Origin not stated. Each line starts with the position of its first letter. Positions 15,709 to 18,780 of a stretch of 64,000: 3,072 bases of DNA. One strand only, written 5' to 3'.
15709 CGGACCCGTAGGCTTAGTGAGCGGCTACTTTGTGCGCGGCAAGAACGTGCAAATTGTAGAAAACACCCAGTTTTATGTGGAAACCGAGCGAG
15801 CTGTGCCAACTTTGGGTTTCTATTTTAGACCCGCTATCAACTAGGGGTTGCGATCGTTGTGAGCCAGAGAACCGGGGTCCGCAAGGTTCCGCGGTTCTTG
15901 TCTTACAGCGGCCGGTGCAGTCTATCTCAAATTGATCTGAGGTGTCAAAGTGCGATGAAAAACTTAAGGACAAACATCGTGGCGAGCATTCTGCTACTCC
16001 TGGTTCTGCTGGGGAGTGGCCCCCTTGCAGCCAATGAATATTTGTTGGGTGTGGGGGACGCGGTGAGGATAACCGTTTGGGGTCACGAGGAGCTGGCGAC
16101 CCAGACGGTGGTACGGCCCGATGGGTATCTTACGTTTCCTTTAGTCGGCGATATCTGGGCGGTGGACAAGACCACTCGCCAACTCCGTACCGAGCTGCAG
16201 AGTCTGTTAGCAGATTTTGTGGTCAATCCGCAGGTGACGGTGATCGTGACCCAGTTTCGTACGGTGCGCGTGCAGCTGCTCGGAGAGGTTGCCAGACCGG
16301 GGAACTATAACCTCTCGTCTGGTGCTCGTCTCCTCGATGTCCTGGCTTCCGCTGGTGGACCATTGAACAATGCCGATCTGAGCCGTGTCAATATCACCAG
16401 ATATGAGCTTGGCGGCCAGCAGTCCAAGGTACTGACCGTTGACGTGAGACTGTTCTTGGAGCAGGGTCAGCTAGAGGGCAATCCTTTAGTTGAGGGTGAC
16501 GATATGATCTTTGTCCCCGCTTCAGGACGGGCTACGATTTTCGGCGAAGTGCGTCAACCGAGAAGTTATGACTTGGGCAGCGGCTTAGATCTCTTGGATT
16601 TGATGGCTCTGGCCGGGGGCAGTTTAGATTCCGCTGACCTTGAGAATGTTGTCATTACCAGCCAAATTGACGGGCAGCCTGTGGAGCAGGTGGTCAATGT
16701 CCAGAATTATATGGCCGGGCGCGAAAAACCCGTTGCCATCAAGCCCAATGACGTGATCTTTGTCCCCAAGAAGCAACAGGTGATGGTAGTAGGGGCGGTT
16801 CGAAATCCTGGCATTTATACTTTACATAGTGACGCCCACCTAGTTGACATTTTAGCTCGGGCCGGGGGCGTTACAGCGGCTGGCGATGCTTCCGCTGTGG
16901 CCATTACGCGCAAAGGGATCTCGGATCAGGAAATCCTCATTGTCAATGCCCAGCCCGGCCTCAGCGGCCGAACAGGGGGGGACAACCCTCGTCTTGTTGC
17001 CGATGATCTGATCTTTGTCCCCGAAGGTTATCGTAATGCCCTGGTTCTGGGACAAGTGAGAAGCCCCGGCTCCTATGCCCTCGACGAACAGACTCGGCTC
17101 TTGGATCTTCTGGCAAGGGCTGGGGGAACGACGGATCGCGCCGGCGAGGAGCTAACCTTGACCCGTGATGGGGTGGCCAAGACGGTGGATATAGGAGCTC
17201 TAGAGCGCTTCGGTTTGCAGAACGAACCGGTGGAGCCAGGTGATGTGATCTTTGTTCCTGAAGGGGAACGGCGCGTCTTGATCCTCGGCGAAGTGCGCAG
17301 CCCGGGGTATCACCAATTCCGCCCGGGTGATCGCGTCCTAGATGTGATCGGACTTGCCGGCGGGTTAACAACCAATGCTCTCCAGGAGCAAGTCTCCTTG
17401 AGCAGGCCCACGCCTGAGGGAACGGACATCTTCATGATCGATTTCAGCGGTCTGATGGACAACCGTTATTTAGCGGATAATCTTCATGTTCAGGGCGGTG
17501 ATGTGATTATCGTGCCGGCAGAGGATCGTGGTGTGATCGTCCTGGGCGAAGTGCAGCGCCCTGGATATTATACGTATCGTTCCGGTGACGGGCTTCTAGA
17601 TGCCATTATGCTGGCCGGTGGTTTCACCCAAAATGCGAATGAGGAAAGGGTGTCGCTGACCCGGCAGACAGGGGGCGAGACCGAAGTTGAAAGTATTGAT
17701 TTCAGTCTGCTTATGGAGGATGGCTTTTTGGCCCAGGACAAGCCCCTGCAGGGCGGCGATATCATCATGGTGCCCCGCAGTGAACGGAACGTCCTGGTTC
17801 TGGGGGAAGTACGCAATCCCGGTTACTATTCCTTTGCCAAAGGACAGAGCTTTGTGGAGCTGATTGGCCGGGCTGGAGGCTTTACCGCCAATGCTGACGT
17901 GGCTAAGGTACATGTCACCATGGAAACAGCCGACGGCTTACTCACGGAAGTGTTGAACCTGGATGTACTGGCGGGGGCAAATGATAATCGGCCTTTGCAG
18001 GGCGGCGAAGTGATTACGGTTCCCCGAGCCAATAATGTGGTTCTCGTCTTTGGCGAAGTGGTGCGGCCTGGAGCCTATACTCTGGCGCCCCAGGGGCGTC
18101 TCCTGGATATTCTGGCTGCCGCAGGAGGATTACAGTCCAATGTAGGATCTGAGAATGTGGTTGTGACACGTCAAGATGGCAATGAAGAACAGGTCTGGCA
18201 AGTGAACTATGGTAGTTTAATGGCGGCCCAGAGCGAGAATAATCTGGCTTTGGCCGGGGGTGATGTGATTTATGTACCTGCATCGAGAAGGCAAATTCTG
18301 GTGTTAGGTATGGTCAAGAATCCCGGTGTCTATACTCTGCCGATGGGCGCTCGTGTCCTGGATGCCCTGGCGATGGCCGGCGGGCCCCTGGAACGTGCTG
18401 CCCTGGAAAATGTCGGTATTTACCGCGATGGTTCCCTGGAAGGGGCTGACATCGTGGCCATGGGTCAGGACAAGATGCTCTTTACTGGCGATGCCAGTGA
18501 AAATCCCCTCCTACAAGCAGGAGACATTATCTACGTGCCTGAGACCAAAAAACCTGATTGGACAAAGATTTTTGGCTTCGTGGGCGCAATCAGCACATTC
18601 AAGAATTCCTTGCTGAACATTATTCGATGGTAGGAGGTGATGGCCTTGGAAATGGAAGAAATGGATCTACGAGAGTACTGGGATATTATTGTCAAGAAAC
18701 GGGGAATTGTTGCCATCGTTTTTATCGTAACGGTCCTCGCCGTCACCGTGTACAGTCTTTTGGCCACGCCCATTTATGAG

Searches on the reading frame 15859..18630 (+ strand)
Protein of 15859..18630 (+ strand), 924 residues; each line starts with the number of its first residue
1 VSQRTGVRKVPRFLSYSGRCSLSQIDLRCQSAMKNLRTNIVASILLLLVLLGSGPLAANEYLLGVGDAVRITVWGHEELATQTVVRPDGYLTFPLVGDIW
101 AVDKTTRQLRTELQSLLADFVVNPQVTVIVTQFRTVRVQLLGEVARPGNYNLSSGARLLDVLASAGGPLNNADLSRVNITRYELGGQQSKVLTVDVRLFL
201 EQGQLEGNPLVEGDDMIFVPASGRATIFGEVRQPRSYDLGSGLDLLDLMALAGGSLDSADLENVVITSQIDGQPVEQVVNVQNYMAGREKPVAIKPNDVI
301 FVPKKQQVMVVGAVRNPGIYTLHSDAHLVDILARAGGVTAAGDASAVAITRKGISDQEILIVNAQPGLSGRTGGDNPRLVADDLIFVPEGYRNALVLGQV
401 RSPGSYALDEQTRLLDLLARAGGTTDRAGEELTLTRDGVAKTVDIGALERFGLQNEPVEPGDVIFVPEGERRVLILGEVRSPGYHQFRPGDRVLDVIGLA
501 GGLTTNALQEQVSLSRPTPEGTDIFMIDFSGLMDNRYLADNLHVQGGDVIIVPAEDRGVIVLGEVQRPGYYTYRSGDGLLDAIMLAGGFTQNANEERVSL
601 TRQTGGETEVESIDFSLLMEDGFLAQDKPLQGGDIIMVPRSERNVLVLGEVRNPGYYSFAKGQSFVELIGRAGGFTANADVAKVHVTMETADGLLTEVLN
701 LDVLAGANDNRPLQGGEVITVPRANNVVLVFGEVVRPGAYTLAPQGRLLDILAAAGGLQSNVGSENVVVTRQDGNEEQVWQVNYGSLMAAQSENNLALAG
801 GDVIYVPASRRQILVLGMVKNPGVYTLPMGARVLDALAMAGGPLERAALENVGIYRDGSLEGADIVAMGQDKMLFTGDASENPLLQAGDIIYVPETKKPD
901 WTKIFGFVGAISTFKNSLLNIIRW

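Call 44: search_protein_families(library=pfam, proteins=[window:15859-18630:+], max_evalue=0.001)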
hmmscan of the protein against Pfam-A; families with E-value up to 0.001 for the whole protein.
window:15859-18630:+ (924 aa): 3 families
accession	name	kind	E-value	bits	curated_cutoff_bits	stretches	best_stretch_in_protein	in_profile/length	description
PF10531.15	SLBB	-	7.7e-103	336.7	27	9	815-861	4-52/55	SLBB domain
PF22461.2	SLBB_2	-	1e-88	291.9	27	9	559-638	3-79/79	SLBB domain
PF02563.21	Poly_export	-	4.1e-22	78.6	28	1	58-131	4-77/77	Polysaccharide biosynthesis/export protein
